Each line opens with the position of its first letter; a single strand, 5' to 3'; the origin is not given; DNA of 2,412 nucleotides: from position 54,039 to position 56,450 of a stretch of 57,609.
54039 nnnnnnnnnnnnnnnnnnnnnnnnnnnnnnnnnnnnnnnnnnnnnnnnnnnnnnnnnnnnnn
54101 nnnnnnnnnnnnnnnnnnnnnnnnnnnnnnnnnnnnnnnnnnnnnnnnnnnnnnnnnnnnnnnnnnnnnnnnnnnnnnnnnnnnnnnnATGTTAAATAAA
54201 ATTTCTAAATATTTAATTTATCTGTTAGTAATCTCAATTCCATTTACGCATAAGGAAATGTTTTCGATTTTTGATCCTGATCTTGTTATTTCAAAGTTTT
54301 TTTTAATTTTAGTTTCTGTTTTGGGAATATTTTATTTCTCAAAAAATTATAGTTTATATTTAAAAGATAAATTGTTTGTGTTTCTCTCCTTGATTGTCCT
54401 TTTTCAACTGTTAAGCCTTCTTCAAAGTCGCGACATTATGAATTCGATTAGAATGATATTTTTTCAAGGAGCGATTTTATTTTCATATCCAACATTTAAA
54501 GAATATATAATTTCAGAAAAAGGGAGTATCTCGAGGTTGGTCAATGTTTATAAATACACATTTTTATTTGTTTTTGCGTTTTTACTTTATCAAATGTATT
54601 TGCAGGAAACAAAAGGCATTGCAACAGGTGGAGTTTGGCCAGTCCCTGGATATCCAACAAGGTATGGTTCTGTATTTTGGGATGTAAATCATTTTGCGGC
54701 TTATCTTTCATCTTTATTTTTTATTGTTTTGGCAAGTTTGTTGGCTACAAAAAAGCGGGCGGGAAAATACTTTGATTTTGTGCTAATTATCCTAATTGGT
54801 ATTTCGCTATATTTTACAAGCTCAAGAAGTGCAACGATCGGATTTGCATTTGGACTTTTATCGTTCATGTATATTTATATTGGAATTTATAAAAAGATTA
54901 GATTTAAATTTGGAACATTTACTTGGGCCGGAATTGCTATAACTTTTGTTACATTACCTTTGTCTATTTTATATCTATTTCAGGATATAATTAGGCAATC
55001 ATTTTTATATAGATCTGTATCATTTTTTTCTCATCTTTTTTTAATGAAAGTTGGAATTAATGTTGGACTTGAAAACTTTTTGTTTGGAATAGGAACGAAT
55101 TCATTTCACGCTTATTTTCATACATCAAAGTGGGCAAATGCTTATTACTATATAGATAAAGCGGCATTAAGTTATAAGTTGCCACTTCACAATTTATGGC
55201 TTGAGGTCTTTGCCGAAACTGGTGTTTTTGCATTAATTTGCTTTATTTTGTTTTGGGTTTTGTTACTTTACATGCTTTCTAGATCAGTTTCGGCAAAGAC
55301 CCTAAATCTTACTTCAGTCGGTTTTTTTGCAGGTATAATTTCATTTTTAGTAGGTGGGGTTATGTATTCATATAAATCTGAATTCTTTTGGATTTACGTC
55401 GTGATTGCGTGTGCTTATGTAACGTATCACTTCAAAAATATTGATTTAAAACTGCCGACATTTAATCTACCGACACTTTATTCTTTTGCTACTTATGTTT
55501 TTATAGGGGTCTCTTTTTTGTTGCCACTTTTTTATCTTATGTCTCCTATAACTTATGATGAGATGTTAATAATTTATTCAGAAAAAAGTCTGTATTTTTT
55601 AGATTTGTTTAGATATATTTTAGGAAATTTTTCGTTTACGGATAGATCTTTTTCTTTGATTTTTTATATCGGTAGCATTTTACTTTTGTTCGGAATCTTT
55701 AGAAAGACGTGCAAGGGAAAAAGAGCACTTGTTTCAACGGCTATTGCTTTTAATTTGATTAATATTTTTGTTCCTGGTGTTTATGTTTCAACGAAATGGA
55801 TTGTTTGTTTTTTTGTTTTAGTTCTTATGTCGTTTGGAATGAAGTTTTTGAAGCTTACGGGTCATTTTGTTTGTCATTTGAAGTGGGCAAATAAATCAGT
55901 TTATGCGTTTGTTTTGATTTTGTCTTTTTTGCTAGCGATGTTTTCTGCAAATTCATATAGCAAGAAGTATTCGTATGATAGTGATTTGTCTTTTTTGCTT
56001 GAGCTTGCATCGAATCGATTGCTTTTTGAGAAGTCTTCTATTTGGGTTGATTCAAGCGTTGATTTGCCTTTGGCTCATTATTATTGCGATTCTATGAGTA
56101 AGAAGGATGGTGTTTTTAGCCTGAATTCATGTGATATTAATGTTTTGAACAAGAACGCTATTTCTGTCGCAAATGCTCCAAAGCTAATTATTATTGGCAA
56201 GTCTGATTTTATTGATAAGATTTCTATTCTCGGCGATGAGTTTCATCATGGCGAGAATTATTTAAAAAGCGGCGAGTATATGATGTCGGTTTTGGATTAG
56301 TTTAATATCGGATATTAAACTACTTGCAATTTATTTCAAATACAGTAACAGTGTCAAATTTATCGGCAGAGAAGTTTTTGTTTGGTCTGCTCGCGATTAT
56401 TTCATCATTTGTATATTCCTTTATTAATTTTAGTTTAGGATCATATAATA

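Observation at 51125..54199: Single 1024-aa ORF fusing a Wzy_C/O-antigen-ligase-like domain to an ArnT/PMT_2-like GT-C domain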

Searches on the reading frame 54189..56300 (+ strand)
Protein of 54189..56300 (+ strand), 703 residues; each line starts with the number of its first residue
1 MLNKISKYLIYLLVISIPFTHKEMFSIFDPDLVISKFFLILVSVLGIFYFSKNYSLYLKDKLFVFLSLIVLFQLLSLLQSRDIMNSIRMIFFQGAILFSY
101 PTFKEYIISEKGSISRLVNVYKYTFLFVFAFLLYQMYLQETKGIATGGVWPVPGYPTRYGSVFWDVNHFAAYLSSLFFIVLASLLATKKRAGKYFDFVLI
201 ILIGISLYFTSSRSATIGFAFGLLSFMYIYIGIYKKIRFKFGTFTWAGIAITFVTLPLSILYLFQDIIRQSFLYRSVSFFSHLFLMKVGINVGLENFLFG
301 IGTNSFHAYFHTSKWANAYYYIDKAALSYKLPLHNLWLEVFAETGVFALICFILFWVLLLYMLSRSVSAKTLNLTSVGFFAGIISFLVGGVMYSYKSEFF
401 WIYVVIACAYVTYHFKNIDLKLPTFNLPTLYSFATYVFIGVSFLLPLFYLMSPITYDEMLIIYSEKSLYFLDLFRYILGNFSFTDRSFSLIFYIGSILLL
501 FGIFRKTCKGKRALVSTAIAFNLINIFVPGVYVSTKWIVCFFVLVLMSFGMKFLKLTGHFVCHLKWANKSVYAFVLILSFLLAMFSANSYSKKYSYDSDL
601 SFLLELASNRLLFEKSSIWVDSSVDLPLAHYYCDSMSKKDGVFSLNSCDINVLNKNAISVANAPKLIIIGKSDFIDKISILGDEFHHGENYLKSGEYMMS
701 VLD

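Call 3: search_protein_families(library=pfam, proteins=[window:54189-56300:+], max_evalue=0.01)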
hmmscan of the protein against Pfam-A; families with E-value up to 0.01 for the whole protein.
window:54189-56300:+ (703 aa): 1 family
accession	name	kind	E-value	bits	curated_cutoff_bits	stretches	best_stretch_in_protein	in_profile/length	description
PF04932.20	Wzy_C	-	9.1e-14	51.9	31.7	1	199-353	2-149/149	O-Antigen ligase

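Call 4: search_protein_families(library=ncbifam, proteins=[window:54189-56300:+], max_evalue=0.01)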
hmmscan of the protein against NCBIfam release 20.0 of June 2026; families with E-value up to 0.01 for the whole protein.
window:54189-56300:+ (703 aa): 1 family
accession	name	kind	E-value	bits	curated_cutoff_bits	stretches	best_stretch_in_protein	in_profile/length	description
NF047675.1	TeichurnBiosyTuaE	equivalog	0.00047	19.3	400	1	23-409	87-469/488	teichuronic acid biosynthesis protein TuaE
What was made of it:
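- The paralog has a weak TuaE-like match (call 4).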
